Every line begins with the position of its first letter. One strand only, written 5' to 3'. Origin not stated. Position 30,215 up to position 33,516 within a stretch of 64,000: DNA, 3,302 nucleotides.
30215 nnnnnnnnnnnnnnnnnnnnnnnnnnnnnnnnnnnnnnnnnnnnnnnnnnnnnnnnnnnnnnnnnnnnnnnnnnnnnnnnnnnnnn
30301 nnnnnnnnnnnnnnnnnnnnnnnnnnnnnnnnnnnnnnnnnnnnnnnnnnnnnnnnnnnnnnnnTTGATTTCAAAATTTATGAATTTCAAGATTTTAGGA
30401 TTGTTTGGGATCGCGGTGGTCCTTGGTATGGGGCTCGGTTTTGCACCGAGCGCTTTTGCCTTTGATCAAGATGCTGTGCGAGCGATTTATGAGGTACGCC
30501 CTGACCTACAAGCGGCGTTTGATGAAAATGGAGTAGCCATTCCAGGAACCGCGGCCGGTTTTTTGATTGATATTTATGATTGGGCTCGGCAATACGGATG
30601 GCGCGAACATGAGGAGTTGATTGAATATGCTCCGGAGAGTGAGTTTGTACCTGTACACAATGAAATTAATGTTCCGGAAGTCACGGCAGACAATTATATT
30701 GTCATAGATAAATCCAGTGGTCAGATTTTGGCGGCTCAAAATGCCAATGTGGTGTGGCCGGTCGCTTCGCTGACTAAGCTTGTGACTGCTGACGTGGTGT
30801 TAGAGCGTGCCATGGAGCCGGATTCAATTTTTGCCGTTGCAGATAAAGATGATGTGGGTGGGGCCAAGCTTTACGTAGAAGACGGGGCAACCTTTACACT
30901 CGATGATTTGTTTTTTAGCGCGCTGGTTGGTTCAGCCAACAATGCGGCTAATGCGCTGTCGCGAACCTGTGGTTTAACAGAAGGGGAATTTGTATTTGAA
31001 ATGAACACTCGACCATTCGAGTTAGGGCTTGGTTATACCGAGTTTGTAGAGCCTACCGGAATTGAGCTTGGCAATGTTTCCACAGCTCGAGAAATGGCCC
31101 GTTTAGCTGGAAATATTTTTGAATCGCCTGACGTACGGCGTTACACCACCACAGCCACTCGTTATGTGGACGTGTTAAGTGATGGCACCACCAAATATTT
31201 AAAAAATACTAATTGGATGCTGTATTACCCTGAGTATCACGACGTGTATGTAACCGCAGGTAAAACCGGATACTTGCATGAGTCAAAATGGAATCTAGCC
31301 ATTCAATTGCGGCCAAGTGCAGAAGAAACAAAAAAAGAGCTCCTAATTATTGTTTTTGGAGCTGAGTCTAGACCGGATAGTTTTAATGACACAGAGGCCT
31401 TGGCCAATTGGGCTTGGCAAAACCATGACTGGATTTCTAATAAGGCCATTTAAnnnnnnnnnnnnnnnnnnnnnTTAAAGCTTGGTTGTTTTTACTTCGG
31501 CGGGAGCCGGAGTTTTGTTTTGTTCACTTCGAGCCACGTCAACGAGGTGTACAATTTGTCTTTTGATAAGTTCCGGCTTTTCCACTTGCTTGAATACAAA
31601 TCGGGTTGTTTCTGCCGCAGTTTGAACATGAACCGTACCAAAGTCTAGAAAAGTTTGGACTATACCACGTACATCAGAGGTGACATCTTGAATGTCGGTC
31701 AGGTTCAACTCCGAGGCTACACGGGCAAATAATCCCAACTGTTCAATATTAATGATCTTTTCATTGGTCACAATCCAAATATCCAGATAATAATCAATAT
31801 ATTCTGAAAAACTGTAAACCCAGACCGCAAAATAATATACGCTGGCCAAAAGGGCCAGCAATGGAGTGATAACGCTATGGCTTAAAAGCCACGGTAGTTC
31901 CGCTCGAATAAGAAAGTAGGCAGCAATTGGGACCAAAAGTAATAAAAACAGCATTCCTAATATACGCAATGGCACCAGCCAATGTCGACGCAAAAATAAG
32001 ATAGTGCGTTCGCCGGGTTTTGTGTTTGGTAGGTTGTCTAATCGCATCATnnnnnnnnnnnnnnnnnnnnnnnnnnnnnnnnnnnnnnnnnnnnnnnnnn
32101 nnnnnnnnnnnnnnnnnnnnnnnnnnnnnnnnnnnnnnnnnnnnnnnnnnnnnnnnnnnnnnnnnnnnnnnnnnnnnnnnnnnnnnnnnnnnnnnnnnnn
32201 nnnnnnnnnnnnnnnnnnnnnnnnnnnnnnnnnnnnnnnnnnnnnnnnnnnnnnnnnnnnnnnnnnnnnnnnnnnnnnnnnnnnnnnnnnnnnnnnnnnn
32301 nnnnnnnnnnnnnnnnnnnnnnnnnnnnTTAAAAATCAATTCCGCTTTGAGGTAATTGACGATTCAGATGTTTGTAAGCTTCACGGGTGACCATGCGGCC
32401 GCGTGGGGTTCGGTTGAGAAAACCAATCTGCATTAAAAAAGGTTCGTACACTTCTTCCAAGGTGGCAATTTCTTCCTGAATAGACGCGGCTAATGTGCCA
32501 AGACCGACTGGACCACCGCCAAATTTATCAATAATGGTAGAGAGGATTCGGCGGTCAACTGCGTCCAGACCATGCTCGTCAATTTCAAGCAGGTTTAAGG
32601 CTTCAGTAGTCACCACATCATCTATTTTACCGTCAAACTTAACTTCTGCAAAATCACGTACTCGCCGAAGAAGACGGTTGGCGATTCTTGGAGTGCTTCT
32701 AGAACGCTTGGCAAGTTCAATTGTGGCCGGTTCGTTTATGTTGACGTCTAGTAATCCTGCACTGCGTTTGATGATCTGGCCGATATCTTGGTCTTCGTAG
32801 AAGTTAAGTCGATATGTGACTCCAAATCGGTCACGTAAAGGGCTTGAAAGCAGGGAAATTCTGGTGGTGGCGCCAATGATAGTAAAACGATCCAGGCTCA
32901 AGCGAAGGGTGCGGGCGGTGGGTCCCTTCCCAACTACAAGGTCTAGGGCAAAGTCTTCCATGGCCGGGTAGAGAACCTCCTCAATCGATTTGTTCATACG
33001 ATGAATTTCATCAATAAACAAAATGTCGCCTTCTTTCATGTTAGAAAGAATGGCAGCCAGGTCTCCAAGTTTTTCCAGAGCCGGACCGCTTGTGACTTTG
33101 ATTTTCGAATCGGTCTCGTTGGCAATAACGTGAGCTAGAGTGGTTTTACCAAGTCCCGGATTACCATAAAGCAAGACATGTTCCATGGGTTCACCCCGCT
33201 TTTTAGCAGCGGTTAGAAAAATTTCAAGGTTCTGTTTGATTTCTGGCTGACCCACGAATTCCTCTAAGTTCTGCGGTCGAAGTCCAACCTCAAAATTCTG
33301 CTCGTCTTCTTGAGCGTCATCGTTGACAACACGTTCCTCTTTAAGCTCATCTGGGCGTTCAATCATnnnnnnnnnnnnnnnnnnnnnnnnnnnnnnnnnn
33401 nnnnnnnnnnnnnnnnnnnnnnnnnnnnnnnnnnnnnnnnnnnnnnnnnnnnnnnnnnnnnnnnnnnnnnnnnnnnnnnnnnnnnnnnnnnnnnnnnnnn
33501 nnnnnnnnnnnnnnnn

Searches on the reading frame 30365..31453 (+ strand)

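Call 9: search_protein_families(library=pfam, proteins=[window:30365-31453:+], max_evalue=0.01)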
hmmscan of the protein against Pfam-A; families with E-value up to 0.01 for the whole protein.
window:30365-31453:+ (362 aa): 3 families
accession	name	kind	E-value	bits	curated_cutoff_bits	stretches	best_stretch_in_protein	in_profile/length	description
PF00768.25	Peptidase_S11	-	1e-35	123.8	27.6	1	101-334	5-238/239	D-alanyl-D-alanine carboxypeptidase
PF13354.11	Beta-lactamase2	-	3.3e-09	36.8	22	1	114-314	5-200/214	Beta-lactamase enzyme family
PF00144.29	Beta-lactamase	-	0.0059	16.2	27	0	238-302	222-287/329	Beta-lactamase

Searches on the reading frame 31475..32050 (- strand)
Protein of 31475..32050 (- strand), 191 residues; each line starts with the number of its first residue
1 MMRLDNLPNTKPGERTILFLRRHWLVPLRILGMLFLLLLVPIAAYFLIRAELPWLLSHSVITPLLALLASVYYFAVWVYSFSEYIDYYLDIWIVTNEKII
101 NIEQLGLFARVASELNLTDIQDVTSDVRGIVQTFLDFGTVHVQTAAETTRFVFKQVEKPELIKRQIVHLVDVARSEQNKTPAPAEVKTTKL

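Call 9: search_protein_families(library=pfam, proteins=[window:31475-32050:-], max_evalue=0.01)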
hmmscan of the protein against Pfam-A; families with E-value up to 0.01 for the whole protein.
window:31475-32050:- (191 aa): 1 family
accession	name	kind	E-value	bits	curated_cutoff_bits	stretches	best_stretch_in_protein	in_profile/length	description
PF03703.20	bPH_2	-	6.6e-06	26.7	22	1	92-166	5-78/78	Bacterial PH domain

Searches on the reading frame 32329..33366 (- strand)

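Call 9: search_protein_families(library=pfam, proteins=[window:32329-33366:-], max_evalue=0.01)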
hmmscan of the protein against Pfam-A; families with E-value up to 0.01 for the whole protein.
window:32329-33366:- (345 aa): 22 families
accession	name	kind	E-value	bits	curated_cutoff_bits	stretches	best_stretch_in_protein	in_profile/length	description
PF05496.18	RuvB_N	-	2.2e-76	255.4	27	1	29-187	1-159/159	Holliday junction DNA helicase RuvB P-loop domain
PF17864.7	AAA_lid_4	-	1.8e-28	98.5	27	1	190-263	1-74/74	RuvB AAA lid domain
PF05491.19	RuvB_C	-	4.6e-24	84.6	24.7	1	264-335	1-72/72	RuvB C-terminal winged helix domain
PF00004.35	AAA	-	1.4e-21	77.8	21.2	1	64-186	1-128/131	ATPase family associated with various cellular activities (AAA)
PF07728.20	AAA_5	-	2.1e-11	44.4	22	1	63-181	1-139/139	AAA domain (dynein-related subfamily)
PF05673.19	DUF815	-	1.8e-06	27.8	23.8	1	33-121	26-116/249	Protein of unknown function (DUF815)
PF13191.12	AAA_16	-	1.6e-05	25.9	32.6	1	54-94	18-58/167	AAA ATPase domain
PF00308.24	Bac_DnaA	-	6.8e-05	23.6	23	1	34-88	7-61/162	Bacterial DnaA ATPAse domain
PF01078.27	Mg_chelatase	-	8.6e-05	22.5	20.3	0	34-81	2-42/207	Magnesium chelatase, subunit ChlI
PF00493.29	MCM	-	0.00011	21.9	23.3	1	37-139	26-148/224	MCM P-loop domain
PF20720.3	nSTAND3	-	0.00015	21.9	27.2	1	55-120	11-73/155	Novel STAND NTPase 3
PF00910.28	RNA_helicase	-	0.0002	22.2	21.5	1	64-134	1-73/105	RNA helicase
PF00158.32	Sigma54_activat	-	0.0002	21.5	20.2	0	51-88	12-49/168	Sigma-54 interaction domain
PF14532.12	Sigma54_activ_2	-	0.00022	21.9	25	1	61-133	21-90/138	Sigma-54 interaction domain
PF00931.28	NB-ARC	-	0.00038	20.3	23.5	0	61-87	18-44/248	NB-ARC domain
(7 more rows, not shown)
